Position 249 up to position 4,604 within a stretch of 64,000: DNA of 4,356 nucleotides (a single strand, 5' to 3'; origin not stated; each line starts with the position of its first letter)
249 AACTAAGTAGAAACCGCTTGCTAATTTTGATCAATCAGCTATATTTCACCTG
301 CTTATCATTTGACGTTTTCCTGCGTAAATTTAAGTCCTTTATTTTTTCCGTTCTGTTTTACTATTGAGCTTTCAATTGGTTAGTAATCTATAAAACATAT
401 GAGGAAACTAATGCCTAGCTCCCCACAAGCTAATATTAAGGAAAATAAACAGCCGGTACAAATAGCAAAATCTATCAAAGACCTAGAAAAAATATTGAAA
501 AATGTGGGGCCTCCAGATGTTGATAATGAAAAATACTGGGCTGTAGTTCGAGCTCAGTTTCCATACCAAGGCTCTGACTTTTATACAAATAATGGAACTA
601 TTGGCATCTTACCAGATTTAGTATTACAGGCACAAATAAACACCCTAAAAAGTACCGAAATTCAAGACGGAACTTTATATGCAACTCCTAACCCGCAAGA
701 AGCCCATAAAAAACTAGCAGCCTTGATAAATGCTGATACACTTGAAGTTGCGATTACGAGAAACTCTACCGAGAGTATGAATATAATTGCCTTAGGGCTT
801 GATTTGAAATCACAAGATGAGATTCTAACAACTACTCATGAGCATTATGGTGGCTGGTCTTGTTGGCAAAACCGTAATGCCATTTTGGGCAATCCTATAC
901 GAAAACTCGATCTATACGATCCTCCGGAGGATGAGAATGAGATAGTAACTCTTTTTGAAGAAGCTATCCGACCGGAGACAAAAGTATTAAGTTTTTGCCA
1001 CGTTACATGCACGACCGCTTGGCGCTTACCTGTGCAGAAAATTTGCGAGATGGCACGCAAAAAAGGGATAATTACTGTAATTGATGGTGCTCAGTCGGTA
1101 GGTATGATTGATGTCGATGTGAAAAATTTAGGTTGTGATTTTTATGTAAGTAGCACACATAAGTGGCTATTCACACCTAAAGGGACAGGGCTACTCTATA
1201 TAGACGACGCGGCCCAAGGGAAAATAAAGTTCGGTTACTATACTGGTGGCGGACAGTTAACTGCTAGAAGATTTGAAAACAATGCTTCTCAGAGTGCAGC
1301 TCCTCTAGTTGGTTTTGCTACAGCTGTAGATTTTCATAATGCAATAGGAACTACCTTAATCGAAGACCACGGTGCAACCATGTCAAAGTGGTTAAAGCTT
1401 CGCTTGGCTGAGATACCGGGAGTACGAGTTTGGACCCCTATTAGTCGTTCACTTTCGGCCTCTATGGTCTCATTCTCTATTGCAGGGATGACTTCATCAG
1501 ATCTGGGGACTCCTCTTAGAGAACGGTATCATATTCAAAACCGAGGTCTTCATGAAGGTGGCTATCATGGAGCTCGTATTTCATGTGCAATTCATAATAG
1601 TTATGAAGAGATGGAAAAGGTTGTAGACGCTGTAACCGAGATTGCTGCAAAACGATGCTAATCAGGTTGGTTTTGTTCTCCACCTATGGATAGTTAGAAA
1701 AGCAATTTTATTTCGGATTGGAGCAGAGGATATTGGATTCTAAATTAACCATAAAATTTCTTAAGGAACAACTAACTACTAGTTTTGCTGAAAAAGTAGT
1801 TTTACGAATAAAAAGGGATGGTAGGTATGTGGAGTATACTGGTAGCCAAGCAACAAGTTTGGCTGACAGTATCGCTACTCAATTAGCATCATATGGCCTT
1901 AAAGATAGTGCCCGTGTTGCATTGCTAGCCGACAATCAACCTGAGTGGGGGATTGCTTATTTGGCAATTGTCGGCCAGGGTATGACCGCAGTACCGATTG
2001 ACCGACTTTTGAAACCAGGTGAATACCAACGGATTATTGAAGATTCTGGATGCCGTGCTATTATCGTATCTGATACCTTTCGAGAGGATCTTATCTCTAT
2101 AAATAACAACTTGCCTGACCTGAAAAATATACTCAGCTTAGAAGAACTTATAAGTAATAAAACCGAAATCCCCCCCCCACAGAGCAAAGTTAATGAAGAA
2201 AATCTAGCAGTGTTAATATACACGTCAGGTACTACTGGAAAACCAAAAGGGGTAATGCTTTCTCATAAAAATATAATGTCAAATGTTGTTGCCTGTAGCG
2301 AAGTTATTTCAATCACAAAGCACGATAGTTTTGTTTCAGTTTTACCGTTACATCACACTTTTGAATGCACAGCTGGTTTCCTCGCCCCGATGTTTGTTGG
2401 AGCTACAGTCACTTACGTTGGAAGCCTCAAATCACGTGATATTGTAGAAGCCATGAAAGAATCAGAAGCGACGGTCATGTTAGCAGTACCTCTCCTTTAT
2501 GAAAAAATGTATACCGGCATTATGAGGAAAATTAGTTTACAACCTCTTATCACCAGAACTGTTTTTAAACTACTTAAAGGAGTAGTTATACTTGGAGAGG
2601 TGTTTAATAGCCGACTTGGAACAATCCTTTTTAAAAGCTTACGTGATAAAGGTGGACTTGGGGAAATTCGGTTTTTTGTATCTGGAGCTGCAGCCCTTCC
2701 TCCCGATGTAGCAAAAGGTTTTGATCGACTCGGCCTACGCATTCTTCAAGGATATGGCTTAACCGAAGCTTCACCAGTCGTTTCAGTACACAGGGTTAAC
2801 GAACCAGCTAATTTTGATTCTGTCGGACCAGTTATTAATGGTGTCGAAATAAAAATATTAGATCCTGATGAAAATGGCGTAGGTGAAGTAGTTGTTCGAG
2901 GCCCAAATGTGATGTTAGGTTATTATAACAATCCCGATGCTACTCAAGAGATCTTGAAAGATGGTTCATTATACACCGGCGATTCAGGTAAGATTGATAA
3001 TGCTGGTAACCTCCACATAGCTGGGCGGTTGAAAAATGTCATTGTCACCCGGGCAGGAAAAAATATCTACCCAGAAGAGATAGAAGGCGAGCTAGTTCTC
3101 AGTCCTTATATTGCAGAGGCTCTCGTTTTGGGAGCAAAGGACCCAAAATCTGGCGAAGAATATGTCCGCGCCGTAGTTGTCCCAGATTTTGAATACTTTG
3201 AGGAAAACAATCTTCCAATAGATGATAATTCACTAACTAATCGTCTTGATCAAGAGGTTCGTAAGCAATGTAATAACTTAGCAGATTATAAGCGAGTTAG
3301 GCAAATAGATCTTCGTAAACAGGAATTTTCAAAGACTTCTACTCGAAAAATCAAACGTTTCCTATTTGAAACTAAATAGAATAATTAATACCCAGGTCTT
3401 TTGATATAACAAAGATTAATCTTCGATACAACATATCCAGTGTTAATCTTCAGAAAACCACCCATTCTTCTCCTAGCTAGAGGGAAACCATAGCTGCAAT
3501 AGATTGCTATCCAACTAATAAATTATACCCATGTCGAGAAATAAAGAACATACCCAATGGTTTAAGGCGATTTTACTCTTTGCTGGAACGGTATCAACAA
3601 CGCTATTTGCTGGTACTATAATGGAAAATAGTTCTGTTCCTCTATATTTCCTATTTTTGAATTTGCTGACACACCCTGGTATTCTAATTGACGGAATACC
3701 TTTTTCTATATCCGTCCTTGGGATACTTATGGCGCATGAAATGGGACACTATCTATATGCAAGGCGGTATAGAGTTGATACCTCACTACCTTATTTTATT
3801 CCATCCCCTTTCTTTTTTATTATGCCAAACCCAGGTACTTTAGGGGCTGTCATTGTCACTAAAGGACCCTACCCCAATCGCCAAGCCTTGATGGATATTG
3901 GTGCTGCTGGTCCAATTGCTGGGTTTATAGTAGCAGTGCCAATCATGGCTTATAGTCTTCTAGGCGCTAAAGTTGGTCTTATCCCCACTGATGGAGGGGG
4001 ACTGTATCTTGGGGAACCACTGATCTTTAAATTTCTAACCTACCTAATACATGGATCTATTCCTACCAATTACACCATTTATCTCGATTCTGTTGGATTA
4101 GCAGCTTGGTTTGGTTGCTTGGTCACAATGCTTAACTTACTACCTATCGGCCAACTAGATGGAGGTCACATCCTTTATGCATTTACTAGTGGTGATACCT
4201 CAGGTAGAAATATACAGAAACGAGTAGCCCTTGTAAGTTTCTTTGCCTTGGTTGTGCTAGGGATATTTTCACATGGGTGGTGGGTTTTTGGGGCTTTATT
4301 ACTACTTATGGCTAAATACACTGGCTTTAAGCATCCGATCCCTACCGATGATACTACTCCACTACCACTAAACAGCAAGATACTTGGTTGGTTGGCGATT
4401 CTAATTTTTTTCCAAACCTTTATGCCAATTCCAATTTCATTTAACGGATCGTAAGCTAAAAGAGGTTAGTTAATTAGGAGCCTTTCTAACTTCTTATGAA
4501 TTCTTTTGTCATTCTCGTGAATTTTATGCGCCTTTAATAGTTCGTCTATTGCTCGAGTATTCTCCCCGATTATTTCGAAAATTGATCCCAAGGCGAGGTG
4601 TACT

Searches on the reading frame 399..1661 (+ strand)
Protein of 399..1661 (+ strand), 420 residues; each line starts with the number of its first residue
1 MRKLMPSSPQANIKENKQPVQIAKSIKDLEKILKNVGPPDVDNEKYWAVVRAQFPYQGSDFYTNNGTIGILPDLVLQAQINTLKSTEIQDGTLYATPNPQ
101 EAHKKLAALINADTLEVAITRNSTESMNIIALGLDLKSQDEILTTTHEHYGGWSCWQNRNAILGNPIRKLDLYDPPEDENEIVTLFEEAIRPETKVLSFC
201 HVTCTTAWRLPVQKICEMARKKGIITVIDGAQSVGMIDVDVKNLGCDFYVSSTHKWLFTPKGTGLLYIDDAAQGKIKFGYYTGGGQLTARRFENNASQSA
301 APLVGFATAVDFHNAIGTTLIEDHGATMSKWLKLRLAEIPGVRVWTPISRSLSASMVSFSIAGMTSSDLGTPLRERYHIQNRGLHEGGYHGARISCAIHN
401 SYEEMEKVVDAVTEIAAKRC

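Call 39: search_protein_families(library=pfam, proteins=[window:399-1661:+], max_evalue=0.001)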
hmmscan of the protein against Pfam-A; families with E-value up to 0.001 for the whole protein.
window:399-1661:+ (420 aa): 2 families
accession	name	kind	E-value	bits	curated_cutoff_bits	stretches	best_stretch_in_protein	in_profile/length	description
PF00266.25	Aminotran_5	-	4.1e-52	177.8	21.5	1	92-406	38-369/371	Aminotransferase class-V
PF01053.26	Cys_Met_Meta_PP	-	3e-05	23.2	27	1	136-257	88-200/381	Cys/Met metabolism PLP-dependent enzyme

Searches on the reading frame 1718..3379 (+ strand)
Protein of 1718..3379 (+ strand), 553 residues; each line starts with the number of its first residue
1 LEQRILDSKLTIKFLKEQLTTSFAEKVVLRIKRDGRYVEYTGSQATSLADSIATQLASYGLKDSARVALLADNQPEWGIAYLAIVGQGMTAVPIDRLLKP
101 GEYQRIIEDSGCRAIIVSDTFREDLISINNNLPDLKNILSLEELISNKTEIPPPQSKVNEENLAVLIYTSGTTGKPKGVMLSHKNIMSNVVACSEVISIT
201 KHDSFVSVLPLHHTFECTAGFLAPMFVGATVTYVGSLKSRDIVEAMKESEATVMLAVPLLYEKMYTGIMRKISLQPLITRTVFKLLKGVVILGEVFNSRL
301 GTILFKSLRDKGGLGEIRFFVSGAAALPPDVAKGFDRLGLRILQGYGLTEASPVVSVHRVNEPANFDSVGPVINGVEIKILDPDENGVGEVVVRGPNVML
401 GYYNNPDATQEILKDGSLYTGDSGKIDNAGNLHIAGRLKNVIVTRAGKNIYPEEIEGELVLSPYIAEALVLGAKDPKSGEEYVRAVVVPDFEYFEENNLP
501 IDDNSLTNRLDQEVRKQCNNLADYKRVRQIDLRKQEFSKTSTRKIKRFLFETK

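Call 39: search_protein_families(library=pfam, proteins=[window:1718-3379:+], max_evalue=0.001)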
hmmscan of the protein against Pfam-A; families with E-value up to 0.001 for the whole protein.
window:1718-3379:+ (553 aa): 2 families
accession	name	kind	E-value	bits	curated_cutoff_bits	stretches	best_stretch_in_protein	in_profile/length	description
PF00501.34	AMP-binding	-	4.2e-80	269.8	29.9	1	25-403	10-384/384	AMP-binding enzyme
PF13193.12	AMP-binding_C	-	1.5e-07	32.7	24.5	1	454-544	1-76/76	AMP-binding enzyme C-terminal domain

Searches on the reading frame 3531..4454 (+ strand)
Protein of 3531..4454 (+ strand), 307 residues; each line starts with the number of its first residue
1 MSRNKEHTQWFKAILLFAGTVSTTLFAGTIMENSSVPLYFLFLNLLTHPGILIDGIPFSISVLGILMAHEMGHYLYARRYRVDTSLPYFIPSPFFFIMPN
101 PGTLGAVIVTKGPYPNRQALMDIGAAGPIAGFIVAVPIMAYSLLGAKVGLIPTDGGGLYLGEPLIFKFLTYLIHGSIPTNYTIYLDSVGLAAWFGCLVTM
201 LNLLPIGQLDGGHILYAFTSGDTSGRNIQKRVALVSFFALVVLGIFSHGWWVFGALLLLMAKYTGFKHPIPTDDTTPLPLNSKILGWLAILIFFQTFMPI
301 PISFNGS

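Call 39: search_protein_families(library=pfam, proteins=[window:3531-4454:+], max_evalue=0.001)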
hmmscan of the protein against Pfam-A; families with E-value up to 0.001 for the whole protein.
window:3531-4454:+ (307 aa): 1 family
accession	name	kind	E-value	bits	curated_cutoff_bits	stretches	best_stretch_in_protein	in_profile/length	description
PF02163.28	Peptidase_M50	-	4.9e-21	75.5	27.2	1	58-242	2-220/221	Peptidase family M50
